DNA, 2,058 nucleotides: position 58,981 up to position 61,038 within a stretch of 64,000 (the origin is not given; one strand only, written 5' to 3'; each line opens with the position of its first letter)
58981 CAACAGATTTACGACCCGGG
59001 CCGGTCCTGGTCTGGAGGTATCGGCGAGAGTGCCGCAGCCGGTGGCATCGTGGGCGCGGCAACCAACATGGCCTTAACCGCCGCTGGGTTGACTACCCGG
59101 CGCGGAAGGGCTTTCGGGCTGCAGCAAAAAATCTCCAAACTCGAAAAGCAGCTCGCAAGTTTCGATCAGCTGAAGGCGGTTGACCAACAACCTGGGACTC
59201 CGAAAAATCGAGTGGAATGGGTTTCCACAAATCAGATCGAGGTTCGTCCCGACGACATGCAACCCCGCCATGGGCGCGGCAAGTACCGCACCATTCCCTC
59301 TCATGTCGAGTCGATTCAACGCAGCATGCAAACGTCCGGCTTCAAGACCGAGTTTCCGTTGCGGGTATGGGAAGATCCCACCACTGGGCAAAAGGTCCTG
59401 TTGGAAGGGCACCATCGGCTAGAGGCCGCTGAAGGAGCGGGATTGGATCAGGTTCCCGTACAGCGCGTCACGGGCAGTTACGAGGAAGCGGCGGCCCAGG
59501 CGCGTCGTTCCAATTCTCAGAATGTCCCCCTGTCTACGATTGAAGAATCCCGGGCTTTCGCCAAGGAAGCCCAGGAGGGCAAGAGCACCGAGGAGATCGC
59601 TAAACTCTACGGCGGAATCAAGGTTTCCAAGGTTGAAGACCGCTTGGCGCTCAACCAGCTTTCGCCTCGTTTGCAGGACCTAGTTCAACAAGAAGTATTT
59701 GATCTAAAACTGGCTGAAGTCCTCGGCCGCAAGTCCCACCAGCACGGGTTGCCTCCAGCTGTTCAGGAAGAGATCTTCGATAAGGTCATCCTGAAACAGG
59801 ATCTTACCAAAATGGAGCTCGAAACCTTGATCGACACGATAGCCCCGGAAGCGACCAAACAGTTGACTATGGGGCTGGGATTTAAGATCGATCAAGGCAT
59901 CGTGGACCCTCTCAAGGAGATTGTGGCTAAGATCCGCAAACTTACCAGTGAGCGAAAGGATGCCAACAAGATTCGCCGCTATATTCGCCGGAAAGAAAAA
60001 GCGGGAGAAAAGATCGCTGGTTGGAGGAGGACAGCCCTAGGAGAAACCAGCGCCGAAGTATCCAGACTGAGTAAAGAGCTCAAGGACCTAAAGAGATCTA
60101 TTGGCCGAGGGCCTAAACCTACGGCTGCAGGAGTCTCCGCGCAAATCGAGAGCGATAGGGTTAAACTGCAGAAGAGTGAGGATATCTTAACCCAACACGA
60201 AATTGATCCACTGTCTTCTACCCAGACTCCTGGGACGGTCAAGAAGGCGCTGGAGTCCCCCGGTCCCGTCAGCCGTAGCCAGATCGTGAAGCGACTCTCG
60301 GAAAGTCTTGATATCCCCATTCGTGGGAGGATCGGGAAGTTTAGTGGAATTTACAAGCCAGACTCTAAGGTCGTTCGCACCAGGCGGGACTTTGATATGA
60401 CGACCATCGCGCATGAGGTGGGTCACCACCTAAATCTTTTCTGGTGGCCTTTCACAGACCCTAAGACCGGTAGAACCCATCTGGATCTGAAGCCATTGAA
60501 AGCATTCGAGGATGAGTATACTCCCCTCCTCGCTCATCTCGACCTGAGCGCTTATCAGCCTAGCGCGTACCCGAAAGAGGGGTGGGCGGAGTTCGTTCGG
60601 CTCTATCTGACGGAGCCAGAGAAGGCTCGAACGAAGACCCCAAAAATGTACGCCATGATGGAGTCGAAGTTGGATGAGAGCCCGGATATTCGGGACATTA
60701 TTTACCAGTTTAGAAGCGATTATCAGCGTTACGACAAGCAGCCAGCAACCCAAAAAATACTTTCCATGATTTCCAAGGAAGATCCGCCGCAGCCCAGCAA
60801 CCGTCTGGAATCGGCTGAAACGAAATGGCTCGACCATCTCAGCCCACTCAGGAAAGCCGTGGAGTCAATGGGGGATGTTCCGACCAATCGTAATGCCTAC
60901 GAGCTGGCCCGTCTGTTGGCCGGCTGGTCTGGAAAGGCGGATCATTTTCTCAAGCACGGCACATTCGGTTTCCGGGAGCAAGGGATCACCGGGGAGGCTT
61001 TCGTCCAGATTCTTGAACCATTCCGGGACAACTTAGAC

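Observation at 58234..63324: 1696-aa virion-region protein combining a ParB/Srx-like domain and an HExxH zincin-like motif: candidate polyvalent ejected protein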

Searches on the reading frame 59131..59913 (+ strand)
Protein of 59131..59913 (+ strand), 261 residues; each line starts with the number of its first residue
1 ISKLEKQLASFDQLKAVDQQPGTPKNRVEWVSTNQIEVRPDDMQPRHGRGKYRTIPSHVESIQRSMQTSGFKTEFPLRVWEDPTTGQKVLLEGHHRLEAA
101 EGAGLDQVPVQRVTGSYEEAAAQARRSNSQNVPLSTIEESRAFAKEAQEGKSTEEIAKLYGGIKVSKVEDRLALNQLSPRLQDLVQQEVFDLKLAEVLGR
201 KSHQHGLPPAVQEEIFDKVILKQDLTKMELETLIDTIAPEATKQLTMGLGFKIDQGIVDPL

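Call 56: search_protein_families(library=pfam, proteins=[window:59131-59913:+], max_evalue=5)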
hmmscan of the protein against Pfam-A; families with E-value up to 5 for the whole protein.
window:59131-59913:+ (261 aa): 3 families
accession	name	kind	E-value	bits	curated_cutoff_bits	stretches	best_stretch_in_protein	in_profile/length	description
PF17762.8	HTH_ParB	-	0.00011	22.7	22.6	1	134-236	3-99/102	ParB HTH domain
PF18834.6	LPD22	-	0.093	13.4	28.6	1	118-158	15-55/97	Large polyvalent protein associated domain 22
PF23780.1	S-AdoMet_lyase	-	0.13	12.7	28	1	104-147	28-72/133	S-Adenosylmethionine lyase family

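Call 57: search_protein_families(library=ncbifam, proteins=[window:59131-59913:+], max_evalue=1)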
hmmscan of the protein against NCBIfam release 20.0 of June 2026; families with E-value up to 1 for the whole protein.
window:59131-59913:+ (261 aa): 3 families
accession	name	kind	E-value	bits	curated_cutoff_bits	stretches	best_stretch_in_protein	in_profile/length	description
TIGR00180.1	parB_part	domain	3.7e-09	36.6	58.45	1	34-188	4-159/186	ParB/RepB/Spo0J family partition protein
TIGR03734.1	PRTRC_parB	hypoth_equivalog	3.4e-08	32.5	278.6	1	58-238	16-190/555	PRTRC system ParB family protein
TIGR04285.1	nucleoid_noc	exception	8.6e-08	31.8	315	1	37-242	9-199/255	nucleoid occlusion protein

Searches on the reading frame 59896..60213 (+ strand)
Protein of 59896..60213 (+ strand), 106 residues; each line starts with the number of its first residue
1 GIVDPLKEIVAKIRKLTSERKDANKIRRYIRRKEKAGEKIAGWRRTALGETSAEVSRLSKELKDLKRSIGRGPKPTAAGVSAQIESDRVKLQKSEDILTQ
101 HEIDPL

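Call 56: search_protein_families(library=pfam, proteins=[window:59896-60213:+], max_evalue=5)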
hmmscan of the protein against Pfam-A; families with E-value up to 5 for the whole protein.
window:59896-60213:+ (106 aa): 3 families
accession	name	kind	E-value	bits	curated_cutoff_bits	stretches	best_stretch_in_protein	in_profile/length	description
PF25464.1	DUF7900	-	0.014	16.4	27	1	41-97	3-59/97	Domain of unknown function (DUF7900)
PF14992.11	TMCO5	-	0.073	12.8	32.2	1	13-102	40-129/280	TMCO5 family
PF13480.13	Acetyltransf_6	-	0.15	12.6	22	1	25-66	2-42/143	Acetyltransferase (GNAT) domain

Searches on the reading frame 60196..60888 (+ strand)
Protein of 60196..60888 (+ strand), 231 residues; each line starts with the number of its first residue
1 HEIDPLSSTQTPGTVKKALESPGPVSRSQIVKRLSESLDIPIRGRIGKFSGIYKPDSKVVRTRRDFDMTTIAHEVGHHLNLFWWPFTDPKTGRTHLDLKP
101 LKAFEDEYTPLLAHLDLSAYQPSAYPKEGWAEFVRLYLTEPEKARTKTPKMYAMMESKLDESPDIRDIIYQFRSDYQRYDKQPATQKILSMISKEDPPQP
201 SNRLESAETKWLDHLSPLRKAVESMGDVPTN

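Call 22: search_solved_structures(query=A1, max_evalue=10, show_alignments=3)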
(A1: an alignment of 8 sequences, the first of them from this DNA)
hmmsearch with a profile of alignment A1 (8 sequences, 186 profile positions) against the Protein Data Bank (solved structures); distinct sequences matched with E-value up to 10: 10.
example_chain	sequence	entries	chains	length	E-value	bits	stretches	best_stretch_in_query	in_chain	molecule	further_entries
6x5x_A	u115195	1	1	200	0.075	16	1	39-68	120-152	Snake venom metalloproteinase BmooMP-I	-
1nd1_A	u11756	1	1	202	0.22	14.4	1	35-71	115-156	BaP1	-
2w12_A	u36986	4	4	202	0.27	14.2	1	35-69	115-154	ZINC METALLOPROTEINASE BAP1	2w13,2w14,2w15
3ce2_A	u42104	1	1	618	1.2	12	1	34-71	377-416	Putative peptidase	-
4on1_A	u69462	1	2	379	1.4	11.8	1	40-66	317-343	Putative metalloprotease II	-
2uxy_A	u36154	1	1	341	1.4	11.8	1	86-131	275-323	ALIPHATIC AMIDASE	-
5wee_A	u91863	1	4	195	1.5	11.7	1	77-144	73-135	Venom Allergen like Protein 4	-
2cki_A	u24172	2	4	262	1.6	11.7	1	51-67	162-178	ULILYSIN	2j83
3lum_A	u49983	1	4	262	1.6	11.6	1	51-67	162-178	Ulilysin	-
3lun_A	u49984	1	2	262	1.6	11.6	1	51-67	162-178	Ulilysin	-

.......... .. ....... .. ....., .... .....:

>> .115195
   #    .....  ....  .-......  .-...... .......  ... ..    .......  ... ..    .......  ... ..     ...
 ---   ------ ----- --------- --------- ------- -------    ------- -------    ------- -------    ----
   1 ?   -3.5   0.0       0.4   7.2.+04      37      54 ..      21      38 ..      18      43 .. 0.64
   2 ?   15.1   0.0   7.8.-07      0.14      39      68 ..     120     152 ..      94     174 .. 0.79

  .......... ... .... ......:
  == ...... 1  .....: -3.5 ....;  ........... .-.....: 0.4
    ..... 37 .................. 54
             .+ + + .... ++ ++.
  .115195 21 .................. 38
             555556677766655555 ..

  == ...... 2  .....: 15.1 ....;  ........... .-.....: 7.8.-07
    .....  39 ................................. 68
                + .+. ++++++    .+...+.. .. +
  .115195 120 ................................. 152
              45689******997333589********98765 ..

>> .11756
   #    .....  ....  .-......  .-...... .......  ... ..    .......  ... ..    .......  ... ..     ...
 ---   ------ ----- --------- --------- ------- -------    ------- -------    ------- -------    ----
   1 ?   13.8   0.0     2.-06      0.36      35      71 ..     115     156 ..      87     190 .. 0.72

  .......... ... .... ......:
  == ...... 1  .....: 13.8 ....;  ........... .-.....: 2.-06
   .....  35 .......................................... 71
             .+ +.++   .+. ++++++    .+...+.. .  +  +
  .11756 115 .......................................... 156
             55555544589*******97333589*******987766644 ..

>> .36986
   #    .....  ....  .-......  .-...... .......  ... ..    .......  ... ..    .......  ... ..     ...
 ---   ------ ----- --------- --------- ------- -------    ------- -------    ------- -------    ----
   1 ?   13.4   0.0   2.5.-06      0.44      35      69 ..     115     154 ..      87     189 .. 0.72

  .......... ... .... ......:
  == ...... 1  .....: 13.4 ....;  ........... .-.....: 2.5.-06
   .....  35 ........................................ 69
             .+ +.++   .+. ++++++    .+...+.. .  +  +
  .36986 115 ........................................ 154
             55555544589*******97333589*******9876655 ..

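Call 23: search_protein_families(library=pfam, alignment_id=A1, max_evalue=10)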
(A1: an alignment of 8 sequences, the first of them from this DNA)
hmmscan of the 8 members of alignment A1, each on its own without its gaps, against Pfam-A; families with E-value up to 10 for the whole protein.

A. member 1, seq(192 aa): 0 families

B. families by the number of members that match (of 8 scanned): 13 families
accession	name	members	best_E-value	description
PF18958.6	DUF5700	2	0.019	Putative zinc dependent peptidase (DUF5700)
PF24710.1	DUF7671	2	0.068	Family of unknown function (DUF7671)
PF07737.17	ATLF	2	0.12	Anthrax toxin lethal factor, N- and C-terminal domain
PF02181.28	FH2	1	0.015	Formin Homology 2 Domain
PF19527.4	DUF6055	1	0.021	Family of unknown function (DUF6055)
PF05572.19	Peptidase_M43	1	0.026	Pregnancy-associated plasma protein-A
PF07683.19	CobW_C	1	0.07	Cobalamin synthesis protein cobW C-terminal domain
PF19551.4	DUF6074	1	0.12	Family of unknown function (DUF6074)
PF17948.6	DnaT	1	0.17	DnaT DNA-binding domain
PF04588.18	HIG_1_N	1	0.17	Hypoxia induced protein conserved region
PF13699.11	eCIS_core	1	0.21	eCIS core domain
PF13688.12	Reprolysin_5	1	0.24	Metallo-peptidase family M12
PF13398.12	Peptidase_M50B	1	0.34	Peptidase M50B-like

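Call 24: find_homologous_proteins(query=A1, max_evalue=0.001)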
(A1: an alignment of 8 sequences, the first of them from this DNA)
Query A1 (8 sequences) (192 aa, profile of the alignment): 5 proteins with E <= 0.001 among 2099 candidates.
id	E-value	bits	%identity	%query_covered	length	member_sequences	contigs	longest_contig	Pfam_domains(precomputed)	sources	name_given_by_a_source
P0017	3.2e-63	231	29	92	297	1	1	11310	-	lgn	-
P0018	8.7e-32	128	37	57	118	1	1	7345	-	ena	-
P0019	4.7e-30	123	32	91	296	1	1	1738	-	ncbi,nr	ncbi:hypothetical protein KA005_10035, partial [bacterium]|nr:hypothetical protein [bacterium]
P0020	1.0e-15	76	37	62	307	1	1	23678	-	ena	-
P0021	1.2e-13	69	38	49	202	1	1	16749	-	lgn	-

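Call 45: search_solved_structures(query=A3, max_evalue=10, show_alignments=2)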
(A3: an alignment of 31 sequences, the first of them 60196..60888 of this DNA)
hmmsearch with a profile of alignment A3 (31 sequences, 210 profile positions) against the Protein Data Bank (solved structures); distinct sequences matched with E-value up to 10: 22.
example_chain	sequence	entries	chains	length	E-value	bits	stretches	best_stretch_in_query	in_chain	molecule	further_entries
2l0r_A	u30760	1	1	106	0.00074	22.4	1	54-138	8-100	Lethal factor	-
4pkq_A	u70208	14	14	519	0.0094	18.8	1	54-138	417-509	Lethal factor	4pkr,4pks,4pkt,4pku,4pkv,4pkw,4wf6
1yqy_A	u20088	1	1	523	0.0095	18.8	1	54-138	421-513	Lethal factor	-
4dv8_A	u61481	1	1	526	0.0099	18.7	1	54-138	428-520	Lethal factor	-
1bkd_S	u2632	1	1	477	0.2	14.5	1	105-176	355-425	SON OF SEVENLESS-1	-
1nvu_S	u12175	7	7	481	0.2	14.5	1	105-176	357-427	Son of sevenless protein homolog 1 | Son of sevenless homolog 1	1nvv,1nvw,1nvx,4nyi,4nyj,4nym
5wfo_N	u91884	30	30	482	0.2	14.5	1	105-176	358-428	Son of sevenless homolog 1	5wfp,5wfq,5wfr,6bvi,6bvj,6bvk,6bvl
1xd2_C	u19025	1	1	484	0.2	14.5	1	105-176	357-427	Son of sevenless protein homolog 1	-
4uru_S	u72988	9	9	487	0.2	14.5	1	105-176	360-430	SON OF SEVENLESS HOMOLOG 1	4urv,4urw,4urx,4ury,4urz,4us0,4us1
6epl_S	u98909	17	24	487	0.2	14.5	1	105-176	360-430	Son of sevenless homolog 1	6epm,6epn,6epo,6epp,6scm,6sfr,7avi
2ii0_A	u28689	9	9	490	0.21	14.4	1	105-176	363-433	Son of sevenless homolog 1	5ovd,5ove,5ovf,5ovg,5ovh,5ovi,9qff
7kfz_B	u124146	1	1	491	0.21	14.4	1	105-176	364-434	Son of sevenless homolog 1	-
8be2_S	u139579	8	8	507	0.22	14.4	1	105-176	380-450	Son of sevenless homolog 1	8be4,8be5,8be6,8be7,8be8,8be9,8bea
4v6w_CO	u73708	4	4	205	0.24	14.2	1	54-116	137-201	60S ribosomal protein L13a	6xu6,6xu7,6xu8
3ce2_A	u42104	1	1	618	0.26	14.1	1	38-96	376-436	Putative peptidase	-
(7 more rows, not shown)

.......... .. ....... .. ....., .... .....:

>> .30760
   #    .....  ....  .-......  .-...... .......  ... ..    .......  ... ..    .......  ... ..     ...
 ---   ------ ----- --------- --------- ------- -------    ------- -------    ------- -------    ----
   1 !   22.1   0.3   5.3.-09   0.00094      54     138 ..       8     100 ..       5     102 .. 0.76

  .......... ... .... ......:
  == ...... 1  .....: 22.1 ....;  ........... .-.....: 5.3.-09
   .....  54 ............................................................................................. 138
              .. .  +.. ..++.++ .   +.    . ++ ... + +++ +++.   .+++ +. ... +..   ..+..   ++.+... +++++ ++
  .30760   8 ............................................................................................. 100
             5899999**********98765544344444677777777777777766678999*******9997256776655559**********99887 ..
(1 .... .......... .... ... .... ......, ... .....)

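Call 51: predict_structure(alignment_id=A3)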
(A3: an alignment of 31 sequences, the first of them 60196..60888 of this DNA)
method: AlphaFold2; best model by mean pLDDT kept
length: 231 residues; sequences in the alignment: 31
mean_pLDDT: 87.6   pTM: 0.78
mean pLDDT of the five models: 87.6, 86.8, 85.5, 84.6, 84.1
residues with pLDDT >= 90: 154; 70-90: 37; 50-70: 39; < 50: 1
segments of 3 or more residues with pLDDT < 50: none
pLDDT, mean of each block of 10 residues (from residue 1): 63 62 91 97 81 92 93 98 97 96 96 93 96 98 98 98 98 96 92 71 76 68 69 50
secondary structure, 60 per line:
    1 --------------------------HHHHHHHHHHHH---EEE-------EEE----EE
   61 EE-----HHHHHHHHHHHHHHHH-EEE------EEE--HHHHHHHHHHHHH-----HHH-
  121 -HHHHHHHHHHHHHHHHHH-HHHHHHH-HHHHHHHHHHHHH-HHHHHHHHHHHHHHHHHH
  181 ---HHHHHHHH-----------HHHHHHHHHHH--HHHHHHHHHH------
elements in order: H27-38 E42-44 E52-54 E59-62 H68-83 E85-87 E94-96 H99-111 H122-139 H141-147 H149-161 H163-180 H184-191 H203-213 H216-225

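Call 55: fold_search(model_id=the predicted structure, library=pdb)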
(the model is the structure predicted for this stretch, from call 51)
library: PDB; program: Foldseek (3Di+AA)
matches with E <= 10: 105; with E <= 0.001: 0
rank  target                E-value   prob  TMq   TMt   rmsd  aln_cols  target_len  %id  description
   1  4pks                  3.3e-02  0.99  0.36  0.19   6.4       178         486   18  Anthrax toxin lethal factor with bound small molecule inhibitor 11 (released 2014-11-12)
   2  4pkv                  4.5e-02  0.98  0.35  0.17   6.3       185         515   16  Anthrax toxin lethal factor with bound small molecule inhibitor 16 (released 2014-11-12)
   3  4xm8                  1.1e-01  0.94  0.34  0.18   6.2       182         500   18  Anthrax toxin lethal factor with ligand-induced binding pocket (released 2015-11-11)
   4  6uzb_H                1.1e-01  0.82  0.32  0.13  10.1       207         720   12  Anthrax toxin protective antigen channels bound to edema factor (released 2020-03-04)
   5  6wjj_I                1.1e-01  0.57  0.32  0.13  19.9       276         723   14  Anthrax octamer prechannel bound to full-length lethal factor (released 2020-12-16)
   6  6sna_A                1.9e-01  0.35  0.24  0.22  10.2       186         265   16  Crystal structure of Antirestriction ArdC protein from R388 plasmid. Mn(II)-bound structure. (released 2020-04-15)
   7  7q36                  2.4e-01  0.09  0.11  0.10  18.5       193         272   14  Crystal structure of KR2 sodium pump rhodopsin pressurized with krypton (released 2022-04-27)
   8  6i89                  2.5e-01  0.47  0.27  0.23  10.4       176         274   12  Crystal structure of Antirestriction ArdC protein from R388 plasmid. Metal-free structure. (released 2020-03-18)
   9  6rf0_B                2.5e-01  0.06  0.10  0.10  18.8       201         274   14  Crystal structure of the light-driven sodium pump KR2 in the pentameric "dry" form (released 2019-04-24)
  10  8sln_A                2.9e-01  0.38  0.26  0.25  12.6       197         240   14  Crystal structure of Deinococcus geothermalis PprI complexed with ssDNA (released 2024-03-13)
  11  4xto_D                2.9e-01  0.07  0.11  0.10  18.7       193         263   14  Crystal structure of the light-driven sodium pump KR2 in the pentameric red form, pH 5.6 (released 2015-04-01)
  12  6rf0_C                3.4e-01  0.06  0.10  0.10  18.8       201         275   14  Crystal structure of the light-driven sodium pump KR2 in the pentameric "dry" form (released 2019-04-24)
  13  6sna_F                3.6e-01  0.35  0.25  0.25  11.3       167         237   12  Crystal structure of Antirestriction ArdC protein from R388 plasmid. Mn(II)-bound structure. (released 2020-04-15)
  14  6xyt_B                3.8e-01  0.07  0.11  0.10  18.8       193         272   13  Crystal structure of the O-state of the light-driven sodium pump KR2 in the pentameric form, pH 8.0 (released 2020-02-12)
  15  3dte                  4.3e-01  0.44  0.26  0.25  10.8       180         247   13  Crystal structure of the IRRE protein, a central regulator of DNA damage repair in deinococcaceae (released 2009-02-10)
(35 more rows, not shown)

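Call 75: search_protein_representatives(alignment_id=A3)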
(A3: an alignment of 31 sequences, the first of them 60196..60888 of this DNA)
Query: 31 sequences, 210 profile positions. Proteins with E-value up to 0.001 (for the whole library): 6094; up to 1e-10: 4145; up to 1e-30: 1365. The best 150 are listed.
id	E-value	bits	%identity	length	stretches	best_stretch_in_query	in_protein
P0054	4.3e-75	268.3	-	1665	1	9-208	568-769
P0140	7.6e-73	260.9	-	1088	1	4-209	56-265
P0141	8.1e-73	260.8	-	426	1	5-208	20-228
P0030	2.8e-72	259.1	-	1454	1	6-207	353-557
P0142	6.3e-72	257.9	-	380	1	10-208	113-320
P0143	2.4e-71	256.1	-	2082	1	7-208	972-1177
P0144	8.2e-71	254.3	-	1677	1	8-208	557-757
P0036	2.2e-70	252.9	-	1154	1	6-207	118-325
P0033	2.4e-70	252.8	-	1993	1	4-209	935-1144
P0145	2.9e-70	252.5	-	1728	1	5-209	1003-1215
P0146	9.6e-70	250.8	-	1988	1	3-208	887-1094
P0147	1.3e-69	250.4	-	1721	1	4-208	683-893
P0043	1.5e-69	250.2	-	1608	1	3-208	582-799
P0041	2.4e-69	249.5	-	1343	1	3-208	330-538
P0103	3.0e-69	249.2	-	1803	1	2-208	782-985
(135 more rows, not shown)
